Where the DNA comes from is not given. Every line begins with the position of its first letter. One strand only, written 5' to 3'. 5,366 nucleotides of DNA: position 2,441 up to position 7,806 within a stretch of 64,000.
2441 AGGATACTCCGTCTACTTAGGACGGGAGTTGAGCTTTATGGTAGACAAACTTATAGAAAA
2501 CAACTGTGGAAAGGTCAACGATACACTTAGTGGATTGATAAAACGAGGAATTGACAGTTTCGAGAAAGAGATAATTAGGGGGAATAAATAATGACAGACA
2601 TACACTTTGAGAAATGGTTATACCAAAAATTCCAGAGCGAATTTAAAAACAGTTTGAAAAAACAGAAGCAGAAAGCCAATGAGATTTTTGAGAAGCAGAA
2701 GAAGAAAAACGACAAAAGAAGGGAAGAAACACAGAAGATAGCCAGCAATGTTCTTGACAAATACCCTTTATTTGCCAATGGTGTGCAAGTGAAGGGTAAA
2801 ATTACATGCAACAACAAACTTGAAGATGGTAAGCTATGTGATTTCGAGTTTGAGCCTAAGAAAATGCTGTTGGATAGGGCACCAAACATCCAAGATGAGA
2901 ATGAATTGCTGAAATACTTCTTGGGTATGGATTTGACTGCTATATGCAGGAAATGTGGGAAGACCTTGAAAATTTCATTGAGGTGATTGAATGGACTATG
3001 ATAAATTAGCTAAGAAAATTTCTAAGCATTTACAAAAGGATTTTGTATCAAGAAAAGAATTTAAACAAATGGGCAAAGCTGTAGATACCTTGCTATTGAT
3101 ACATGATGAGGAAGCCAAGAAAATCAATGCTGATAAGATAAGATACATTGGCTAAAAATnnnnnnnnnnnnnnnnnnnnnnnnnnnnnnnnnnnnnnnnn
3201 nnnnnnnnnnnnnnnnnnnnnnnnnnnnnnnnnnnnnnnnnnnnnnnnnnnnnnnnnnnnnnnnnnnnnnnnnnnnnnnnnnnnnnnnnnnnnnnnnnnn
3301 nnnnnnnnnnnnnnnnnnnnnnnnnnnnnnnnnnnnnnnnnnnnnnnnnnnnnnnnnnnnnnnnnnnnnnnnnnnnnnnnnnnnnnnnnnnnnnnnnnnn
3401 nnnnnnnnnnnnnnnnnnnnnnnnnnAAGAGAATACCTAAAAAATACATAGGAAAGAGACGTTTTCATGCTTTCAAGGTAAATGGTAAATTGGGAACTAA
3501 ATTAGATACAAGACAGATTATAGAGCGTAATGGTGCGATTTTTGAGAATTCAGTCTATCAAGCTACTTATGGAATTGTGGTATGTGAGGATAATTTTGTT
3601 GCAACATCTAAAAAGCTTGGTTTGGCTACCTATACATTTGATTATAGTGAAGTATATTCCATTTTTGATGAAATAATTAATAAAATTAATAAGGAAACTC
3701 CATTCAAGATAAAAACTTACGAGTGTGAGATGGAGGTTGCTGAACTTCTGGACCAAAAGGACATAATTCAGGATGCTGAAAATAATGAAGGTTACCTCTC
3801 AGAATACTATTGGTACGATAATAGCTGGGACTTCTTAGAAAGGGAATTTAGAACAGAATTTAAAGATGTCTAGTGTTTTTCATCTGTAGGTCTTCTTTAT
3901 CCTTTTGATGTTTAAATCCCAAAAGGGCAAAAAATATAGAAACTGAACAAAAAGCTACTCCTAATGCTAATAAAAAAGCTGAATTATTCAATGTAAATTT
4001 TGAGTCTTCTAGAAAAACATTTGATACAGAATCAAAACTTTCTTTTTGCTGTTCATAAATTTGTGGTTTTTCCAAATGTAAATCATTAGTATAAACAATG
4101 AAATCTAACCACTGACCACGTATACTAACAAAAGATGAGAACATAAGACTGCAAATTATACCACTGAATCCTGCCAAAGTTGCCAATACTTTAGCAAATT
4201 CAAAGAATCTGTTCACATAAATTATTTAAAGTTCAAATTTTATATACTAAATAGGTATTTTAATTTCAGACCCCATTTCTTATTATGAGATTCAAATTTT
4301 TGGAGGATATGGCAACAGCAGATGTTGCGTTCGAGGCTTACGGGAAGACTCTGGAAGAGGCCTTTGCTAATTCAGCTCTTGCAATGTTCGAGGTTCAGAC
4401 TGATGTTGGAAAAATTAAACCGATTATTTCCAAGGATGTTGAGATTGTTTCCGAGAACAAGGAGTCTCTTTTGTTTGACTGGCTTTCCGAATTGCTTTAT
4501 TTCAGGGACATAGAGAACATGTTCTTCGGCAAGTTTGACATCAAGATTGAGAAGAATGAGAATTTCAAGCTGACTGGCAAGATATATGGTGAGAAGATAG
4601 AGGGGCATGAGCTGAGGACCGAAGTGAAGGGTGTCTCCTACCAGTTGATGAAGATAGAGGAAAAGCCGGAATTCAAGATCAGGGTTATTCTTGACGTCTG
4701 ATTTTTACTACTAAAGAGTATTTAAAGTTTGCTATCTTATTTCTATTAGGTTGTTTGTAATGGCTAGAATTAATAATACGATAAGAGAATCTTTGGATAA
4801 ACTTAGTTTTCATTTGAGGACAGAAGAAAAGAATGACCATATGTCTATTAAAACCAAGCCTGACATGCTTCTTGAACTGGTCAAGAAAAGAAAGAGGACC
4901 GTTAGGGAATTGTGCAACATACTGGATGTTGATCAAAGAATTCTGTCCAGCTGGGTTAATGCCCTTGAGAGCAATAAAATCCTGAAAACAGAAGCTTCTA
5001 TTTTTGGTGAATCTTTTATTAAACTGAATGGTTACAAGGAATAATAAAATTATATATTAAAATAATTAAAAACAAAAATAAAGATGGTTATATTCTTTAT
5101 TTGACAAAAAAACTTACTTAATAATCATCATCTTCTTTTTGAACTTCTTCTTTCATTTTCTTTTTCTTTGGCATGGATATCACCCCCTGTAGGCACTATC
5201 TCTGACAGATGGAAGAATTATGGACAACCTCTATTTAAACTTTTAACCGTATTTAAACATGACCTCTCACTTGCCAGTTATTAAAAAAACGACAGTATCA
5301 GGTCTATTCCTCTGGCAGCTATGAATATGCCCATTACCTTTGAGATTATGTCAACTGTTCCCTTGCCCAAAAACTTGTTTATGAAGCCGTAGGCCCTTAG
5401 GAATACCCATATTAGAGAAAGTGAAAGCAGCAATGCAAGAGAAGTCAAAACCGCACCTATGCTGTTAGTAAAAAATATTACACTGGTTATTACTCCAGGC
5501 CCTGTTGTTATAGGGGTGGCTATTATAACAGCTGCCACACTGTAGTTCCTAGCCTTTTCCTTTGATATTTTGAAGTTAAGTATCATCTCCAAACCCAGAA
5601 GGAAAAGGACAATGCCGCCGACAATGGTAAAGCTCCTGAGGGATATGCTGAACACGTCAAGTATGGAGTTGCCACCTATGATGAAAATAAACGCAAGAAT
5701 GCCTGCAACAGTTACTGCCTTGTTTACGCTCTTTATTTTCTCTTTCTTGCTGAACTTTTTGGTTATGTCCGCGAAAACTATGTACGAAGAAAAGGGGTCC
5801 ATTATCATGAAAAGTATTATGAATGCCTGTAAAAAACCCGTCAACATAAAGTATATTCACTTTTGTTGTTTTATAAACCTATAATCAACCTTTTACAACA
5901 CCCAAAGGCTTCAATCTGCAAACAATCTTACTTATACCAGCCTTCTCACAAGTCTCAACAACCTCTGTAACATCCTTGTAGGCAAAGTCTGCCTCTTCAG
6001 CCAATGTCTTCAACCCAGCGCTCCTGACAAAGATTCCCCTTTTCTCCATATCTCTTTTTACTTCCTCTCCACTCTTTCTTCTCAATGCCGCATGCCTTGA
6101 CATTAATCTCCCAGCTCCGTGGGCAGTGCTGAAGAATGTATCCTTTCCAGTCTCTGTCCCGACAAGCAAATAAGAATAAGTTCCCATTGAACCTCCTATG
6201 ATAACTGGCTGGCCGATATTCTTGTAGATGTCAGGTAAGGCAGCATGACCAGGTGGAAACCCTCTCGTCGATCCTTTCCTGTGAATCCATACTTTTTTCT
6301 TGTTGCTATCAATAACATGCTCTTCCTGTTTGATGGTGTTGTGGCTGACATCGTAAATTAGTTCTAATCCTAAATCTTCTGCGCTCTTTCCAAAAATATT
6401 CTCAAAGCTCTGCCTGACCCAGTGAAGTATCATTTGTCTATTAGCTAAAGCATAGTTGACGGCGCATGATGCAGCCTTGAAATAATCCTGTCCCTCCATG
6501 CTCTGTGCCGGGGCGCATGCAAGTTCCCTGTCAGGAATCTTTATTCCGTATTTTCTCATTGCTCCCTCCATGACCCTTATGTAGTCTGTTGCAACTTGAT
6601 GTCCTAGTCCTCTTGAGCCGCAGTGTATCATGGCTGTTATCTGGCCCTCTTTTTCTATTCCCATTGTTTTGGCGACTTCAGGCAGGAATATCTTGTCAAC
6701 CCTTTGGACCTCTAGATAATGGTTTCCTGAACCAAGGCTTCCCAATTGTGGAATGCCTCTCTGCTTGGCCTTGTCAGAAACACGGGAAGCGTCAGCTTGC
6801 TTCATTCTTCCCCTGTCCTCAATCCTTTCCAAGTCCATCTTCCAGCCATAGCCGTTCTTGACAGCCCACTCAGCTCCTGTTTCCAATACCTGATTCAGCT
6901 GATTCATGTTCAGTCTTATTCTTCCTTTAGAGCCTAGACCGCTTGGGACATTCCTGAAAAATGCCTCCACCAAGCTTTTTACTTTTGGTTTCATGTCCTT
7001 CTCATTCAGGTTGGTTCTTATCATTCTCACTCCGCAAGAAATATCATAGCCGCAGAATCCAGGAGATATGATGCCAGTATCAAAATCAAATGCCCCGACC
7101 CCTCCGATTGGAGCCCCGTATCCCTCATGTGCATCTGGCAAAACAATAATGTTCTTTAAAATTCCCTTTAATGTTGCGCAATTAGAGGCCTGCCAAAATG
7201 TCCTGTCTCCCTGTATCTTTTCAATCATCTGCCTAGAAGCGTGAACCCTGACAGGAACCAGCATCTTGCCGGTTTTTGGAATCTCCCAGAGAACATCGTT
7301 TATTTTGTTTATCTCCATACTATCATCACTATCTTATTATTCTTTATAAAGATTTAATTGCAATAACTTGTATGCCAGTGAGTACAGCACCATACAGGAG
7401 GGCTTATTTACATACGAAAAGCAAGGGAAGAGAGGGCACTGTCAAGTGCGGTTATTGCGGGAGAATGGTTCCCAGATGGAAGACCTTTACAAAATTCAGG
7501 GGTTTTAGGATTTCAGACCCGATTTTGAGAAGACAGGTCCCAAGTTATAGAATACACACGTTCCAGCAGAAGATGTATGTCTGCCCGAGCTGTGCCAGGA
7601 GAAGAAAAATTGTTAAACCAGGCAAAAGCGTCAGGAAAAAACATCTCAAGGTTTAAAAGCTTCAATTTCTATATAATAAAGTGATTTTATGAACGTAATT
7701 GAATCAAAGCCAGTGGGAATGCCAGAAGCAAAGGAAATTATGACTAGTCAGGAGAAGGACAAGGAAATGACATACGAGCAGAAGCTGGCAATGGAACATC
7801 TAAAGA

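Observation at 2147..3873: Compact cassette of five overlapping small genes including RHH and zinc-ribbon proteins: mobile-element-like module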

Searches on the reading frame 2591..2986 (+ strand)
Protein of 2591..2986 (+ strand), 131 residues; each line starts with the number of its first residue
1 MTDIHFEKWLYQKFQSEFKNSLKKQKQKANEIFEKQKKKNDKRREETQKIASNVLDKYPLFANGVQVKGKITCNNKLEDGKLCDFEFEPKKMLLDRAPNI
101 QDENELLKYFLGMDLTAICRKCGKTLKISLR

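Call 5: search_protein_families(library=pfam, proteins=[window:2591-2986:+], max_evalue=1)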
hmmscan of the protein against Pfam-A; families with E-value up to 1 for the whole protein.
window:2591-2986:+ (131 aa): 3 families
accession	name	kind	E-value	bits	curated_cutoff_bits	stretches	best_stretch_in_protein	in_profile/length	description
PF09740.14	DUF2043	-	0.024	15.8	25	1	21-84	23-81/106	Uncharacterized conserved protein (DUF2043)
PF02892.21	zf-BED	-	0.026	15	20.6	1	106-129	3-29/44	BED zinc finger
PF02932.22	Neur_chan_memb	-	0.29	11.8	28.1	1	16-61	173-219/233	Neurotransmitter-gated ion-channel transmembrane region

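Call 6: search_protein_families(library=phrogs, proteins=[window:2591-2986:+], max_evalue=1)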
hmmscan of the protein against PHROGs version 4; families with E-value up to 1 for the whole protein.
window:2591-2986:+ (131 aa): 2 families
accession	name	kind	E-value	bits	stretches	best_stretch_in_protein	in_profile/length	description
phrog_5949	-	other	0.017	15.8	1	35-123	108-198/301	GTP cyclohydrolase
phrog_32002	-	unknown function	0.31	12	1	119-128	21-30/33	-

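Call 84: search_protein_families(library=ncbifam, proteins=[window:2591-2986:+], max_evalue=1)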
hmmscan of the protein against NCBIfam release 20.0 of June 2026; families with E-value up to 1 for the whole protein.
window:2591-2986:+ (131 aa): 1 family
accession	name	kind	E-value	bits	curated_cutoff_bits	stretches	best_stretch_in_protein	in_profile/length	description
TIGR01144.1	ATP_synt_b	equivalog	0.0002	21.3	65.5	1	12-56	46-90/147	F0F1 ATP synthase subunit B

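Call 85: search_protein_families(library=padloc, proteins=[window:2591-2986:+], max_evalue=1)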
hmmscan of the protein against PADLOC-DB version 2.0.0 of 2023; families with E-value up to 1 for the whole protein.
window:2591-2986:+ (131 aa): 0 families

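Call 87: search_solved_structures(query=window:2591-2986:+, max_evalue=10)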
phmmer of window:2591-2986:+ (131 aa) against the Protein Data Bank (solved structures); distinct sequences matched with E-value up to 10: 5.
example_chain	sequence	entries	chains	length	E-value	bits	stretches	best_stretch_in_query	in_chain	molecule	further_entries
5e6g_A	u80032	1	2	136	0.2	15.3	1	4-68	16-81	De novo designed protein CA01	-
4ue5_F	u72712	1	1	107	1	13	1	63-94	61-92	SIGNAL RECOGNITION PARTICLE 9 KDA PROTEIN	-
3jaj_9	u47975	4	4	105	1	13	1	63-94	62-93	SRP19 | Signal recognition particle subunit SRP19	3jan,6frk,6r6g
1mfq_B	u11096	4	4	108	1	13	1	63-94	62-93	signal recognition particle 19kDa protein | SRP19 | Signal recognition particle 19 kDa protein (SRP19)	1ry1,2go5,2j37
1jid_A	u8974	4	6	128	1.3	12.7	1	63-95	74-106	SIGNAL RECOGNITION PARTICLE 19 KDA PROTEIN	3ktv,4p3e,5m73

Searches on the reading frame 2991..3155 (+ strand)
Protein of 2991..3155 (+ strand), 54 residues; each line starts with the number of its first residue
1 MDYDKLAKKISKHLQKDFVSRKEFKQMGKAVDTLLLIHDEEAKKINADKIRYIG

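Call 5: search_protein_families(library=pfam, proteins=[window:2991-3155:+], max_evalue=1)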
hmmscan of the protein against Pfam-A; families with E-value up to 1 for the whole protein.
window:2991-3155:+ (54 aa): 3 families
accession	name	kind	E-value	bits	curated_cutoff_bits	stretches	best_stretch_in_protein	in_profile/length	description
PF24408.1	wHTH-Calcineurin_assc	-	0.009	16.3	27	1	3-24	9-32/56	wHTH-Calcineurin_assc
PF14931.11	IFT20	-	0.017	15.7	27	1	16-54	29-65/119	Intraflagellar transport complex B, subunit 20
PF22919.1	ATP-synt_VA_C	-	0.018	15.5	24.7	1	3-50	44-97/101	C-terminal domain of V and A type ATP synthase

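Call 6: search_protein_families(library=phrogs, proteins=[window:2991-3155:+], max_evalue=1)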
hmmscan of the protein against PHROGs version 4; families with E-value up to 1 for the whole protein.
window:2991-3155:+ (54 aa): 1 family
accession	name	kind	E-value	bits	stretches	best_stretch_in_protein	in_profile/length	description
phrog_7948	-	unknown function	0.16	12.6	1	8-46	107-145/218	-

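Call 84: search_protein_families(library=ncbifam, proteins=[window:2991-3155:+], max_evalue=1)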
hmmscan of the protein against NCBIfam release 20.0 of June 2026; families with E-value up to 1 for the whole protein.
window:2991-3155:+ (54 aa): 0 families

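Call 85: search_protein_families(library=padloc, proteins=[window:2991-3155:+], max_evalue=1)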
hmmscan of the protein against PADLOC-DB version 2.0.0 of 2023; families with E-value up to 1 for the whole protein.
window:2991-3155:+ (54 aa): 0 families

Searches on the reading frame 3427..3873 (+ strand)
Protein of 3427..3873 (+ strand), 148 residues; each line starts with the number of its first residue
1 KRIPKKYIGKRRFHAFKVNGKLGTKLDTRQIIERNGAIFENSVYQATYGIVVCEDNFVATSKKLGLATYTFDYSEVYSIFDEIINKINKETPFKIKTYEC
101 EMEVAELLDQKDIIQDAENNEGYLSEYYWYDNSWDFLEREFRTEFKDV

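Call 58: predict_structure(alignment_id=A3)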
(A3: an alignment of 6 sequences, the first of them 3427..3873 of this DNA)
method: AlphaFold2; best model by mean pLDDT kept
length: 148 residues; sequences in the alignment: 6
mean_pLDDT: 76.3   pTM: 0.60
mean pLDDT of the five models: 76.3, 76.2, 75.2, 62.4, 36.7
residues with pLDDT >= 90: 1; 70-90: 114; 50-70: 33; < 50: 0
segments of 3 or more residues with pLDDT < 50: none
pLDDT, mean of each block of 10 residues (from residue 1): 74 80 81 74 72 86 58 72 82 85 82 80 69 77 71
secondary structure, 60 per line:
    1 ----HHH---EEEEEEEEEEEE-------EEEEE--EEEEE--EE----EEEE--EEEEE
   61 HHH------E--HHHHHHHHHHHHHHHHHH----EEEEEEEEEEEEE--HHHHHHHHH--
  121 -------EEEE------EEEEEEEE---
elements in order: E11-22 E30-34 E37-41 E50-53 E56-60 H73-90 E95-107 H110-118 E128-131 E138-145

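Call 67: fold_search(model_id=the predicted structure, library=viral)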
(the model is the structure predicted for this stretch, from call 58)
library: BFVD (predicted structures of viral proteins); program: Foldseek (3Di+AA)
matches with E <= 10: 276; with E <= 0.001: 0
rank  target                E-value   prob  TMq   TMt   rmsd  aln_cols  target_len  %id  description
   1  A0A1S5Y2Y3            6.2e-02  0.85  0.39  0.20  12.4       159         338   11  Uncharacterized protein [uncultured archaeal virus]
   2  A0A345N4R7            1.2e-01  0.38  0.32  0.17   7.8       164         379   12  (no name in the UniProt tables at hand)
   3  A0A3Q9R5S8            1.4e-01  0.18  0.24  0.21  10.9       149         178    6  (no name in the UniProt tables at hand)
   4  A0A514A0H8            2.0e-01  0.25  0.29  0.22  14.3       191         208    9  Uncharacterized protein [Aeromonas phage LAh_8]
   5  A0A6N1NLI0            2.9e-01  0.28  0.32  0.19  10.6       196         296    8  Putative orfan [Tupanvirus soda lake]
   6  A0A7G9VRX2            3.2e-01  0.20  0.24  0.21  13.5       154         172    8  Uncharacterized protein [Rheinheimera phage vB_RspM_barba_12-9E]
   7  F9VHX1                3.6e-01  0.21  0.26  0.22   8.2       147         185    9  (no name in the UniProt tables at hand)
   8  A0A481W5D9            3.8e-01  0.09  0.21  0.11  21.7       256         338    7  Uncharacterized protein [Fusobacterium phage Fnu1]
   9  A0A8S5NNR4            3.8e-01  0.02  0.10  0.05  20.7       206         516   10  Dit-like phage tail protein N-terminal domain-containing protein [Myoviridae sp. ctj3P51]
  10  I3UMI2                4.2e-01  0.18  0.21  0.27   7.2        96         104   10  Uncharacterized protein [Colwellia phage 9A]
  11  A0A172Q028            5.3e-01  0.05  0.17  0.08  21.5       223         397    8  Uncharacterized protein [Acinetobacter phage vB_AbaM_ME3]
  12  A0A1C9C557            6.0e-01  0.30  0.27  0.27  13.6       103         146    8  Uncharacterized protein [Heterosigma akashiwo virus 01]
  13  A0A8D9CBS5            6.3e-01  0.13  0.25  0.27  12.2       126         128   10  Uncharacterized protein [uncultured marine phage]
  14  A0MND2                6.7e-01  0.08  0.23  0.21  17.3       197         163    9  (no name in the UniProt tables at hand)
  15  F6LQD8                7.1e-01  0.03  0.16  0.13  18.4       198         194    9  (no name in the UniProt tables at hand)
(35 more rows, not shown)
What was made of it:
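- Tried and rejected: BFVD gave nothing at E of 0.001 or less (call 67).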

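Call 75: search_protein_families(library=pfam, alignment_id=A3, max_evalue=10)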
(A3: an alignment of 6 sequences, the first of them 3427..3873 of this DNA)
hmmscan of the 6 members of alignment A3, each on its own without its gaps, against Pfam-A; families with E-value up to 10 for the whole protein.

A. member 1, window:3427-3873:+ (148 aa): 1 family
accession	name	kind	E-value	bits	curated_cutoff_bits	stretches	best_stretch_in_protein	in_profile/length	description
PF00533.33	BRCT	-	0.071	13.8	21.3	1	26-65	22-59/78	BRCA1 C Terminus (BRCT) domain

B. families by the number of members that match (of 6 scanned): 3 families
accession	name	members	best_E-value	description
PF00533.33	BRCT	1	0.071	BRCA1 C Terminus (BRCT) domain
PF05306.16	DUF733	1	0.11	Protein of unknown function (DUF733)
PF18437.6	Nup54_C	1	0.19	Nup54 C-terminal interacting domain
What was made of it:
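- On Rep_trans / Rep-Arvir (DUF7845) rolling-circle initiators: Neither family was listed (call 75).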

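Call 96: search_solved_structures(query=A3, max_evalue=10)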
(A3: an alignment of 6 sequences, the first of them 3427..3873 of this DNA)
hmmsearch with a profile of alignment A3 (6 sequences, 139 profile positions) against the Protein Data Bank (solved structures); distinct sequences matched with E-value up to 10: 1.
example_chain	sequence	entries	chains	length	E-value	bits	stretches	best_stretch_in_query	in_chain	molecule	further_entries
7l7b_A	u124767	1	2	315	1.4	12.5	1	18-112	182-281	DNA-directed RNA polymerase subunit alpha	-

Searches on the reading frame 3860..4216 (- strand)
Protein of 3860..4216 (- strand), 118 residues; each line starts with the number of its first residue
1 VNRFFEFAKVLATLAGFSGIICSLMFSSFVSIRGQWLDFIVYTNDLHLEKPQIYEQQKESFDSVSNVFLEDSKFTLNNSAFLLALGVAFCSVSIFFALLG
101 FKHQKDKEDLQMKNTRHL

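Call 5: search_protein_families(library=pfam, proteins=[window:3860-4216:-], max_evalue=1)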
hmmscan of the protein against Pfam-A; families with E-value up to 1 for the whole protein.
window:3860-4216:- (118 aa): 1 family
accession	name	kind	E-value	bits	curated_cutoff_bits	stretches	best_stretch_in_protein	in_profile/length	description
PF13116.12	YhdP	-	0.05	11.9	46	1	17-84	88-155/1224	YhdP protein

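Call 6: search_protein_families(library=phrogs, proteins=[window:3860-4216:-], max_evalue=1)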
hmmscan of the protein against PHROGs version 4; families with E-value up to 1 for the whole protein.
window:3860-4216:- (118 aa): 0 families

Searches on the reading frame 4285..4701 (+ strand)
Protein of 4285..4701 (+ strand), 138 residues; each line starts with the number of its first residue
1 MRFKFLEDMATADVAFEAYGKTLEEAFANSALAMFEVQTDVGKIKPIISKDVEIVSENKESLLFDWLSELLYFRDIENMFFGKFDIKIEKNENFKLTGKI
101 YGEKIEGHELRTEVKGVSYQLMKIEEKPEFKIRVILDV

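Call 17: find_related_loci(query=window:4285-4701:+, collection=genome_contigs, flank=10000)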
Query window:4285-4701:+ (138 aa) in genome_contigs; peptide patterns used: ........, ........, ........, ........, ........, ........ (x = any residue, [..] = any of these).
217 stretches matched a pattern; 5 encode a relative of the query (tblastn E <= 1e-3); 5 distinct loci.
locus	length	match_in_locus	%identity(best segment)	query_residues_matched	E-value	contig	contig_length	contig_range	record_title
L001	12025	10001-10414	91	1-138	3e-76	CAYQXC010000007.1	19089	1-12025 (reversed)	MAG TPA_asm: uncultured archaeon isolate SRP214966_co2_186 genome assembly, contig: NODE_4130_length_19089_cov_4.661238,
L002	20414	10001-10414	80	1-138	3e-73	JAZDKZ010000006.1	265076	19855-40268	MAG: Candidatus Aenigmatarchaeota archaeon isolate MEGAHIT-group-0.557 k141_13764172, whole genome shotgun sequence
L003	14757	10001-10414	79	1-138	6e-73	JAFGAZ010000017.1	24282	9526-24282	MAG: Candidatus Aenigmatarchaeota archaeon isolate Zod_Metabat.1000 k87_11923691, whole genome shotgun sequence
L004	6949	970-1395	69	1-138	4e-58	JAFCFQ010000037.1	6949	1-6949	MAG: Candidatus Aenigmatarchaeota archaeon isolate Meg22_1618_Bin_66 Meg22_1618_Bin_66_scaffold_31188, whole genome shot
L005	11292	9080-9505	63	1-138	8e-47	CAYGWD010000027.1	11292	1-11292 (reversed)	MAG TPA_asm: uncultured archaeon isolate ERP119294_co1_153 genome assembly, contig: NODE_7836_length_11292_cov_14.199608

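Call 20: find_encoding_contigs(protein=window:4285-4701:+, flank=10000, max_places=6)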
Protein window:4285-4701:+ (138 aa): 1 contig read that carries it; 1 place shown.
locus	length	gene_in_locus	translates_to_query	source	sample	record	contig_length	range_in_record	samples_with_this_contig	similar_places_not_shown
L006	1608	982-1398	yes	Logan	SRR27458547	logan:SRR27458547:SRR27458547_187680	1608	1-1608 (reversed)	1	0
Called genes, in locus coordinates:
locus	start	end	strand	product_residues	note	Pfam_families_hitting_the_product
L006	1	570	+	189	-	?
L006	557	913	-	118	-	-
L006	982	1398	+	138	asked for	PF01951:Archease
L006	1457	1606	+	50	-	?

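Call 104: search_protein_families(library=pfam, proteins=[window:4285-4701:+], max_evalue=0.001)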
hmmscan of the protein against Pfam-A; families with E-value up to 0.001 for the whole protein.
window:4285-4701:+ (138 aa): 1 family
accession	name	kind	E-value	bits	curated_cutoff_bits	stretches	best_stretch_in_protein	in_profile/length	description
PF01951.21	Archease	-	4.2e-38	131.2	25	1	3-138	1-136/136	Archease protein family (MTH1598/TM1083)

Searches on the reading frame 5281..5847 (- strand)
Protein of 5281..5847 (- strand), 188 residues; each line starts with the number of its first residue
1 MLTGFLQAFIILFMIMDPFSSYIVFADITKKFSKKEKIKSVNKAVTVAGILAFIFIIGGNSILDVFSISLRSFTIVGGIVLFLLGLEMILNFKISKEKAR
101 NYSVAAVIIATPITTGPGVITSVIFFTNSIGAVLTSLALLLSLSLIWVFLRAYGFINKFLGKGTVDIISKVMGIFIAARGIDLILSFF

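Call 104: search_protein_families(library=pfam, proteins=[window:5281-5847:-], max_evalue=0.001)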
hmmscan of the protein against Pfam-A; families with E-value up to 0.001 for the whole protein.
window:5281-5847:- (188 aa): 1 family
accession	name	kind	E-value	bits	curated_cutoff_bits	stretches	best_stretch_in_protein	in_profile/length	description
PF01914.23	MarC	-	1.1e-30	107.1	23.9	1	4-185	3-196/203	MarC family integral membrane protein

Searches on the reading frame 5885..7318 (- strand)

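Call 104: search_protein_families(library=pfam, proteins=[window:5885-7318:-], max_evalue=0.001)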
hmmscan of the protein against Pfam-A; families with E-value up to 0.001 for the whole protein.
window:5885-7318:- (477 aa): 1 family
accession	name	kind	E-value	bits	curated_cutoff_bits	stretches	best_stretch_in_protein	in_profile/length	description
PF01139.22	RtcB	-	9.4e-173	575.7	27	1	43-477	1-426/426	tRNA-splicing ligase RtcB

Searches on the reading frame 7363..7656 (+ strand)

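Call 104: search_protein_families(library=pfam, proteins=[window:7363-7656:+], max_evalue=0.001)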
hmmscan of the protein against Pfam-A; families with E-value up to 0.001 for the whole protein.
window:7363-7656:+ (97 aa): 1 family
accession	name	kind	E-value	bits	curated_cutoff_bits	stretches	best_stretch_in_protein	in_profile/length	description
PF01283.25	Ribosomal_S26e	-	0.00032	21.5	27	1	17-92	11-92/108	Ribosomal protein S26e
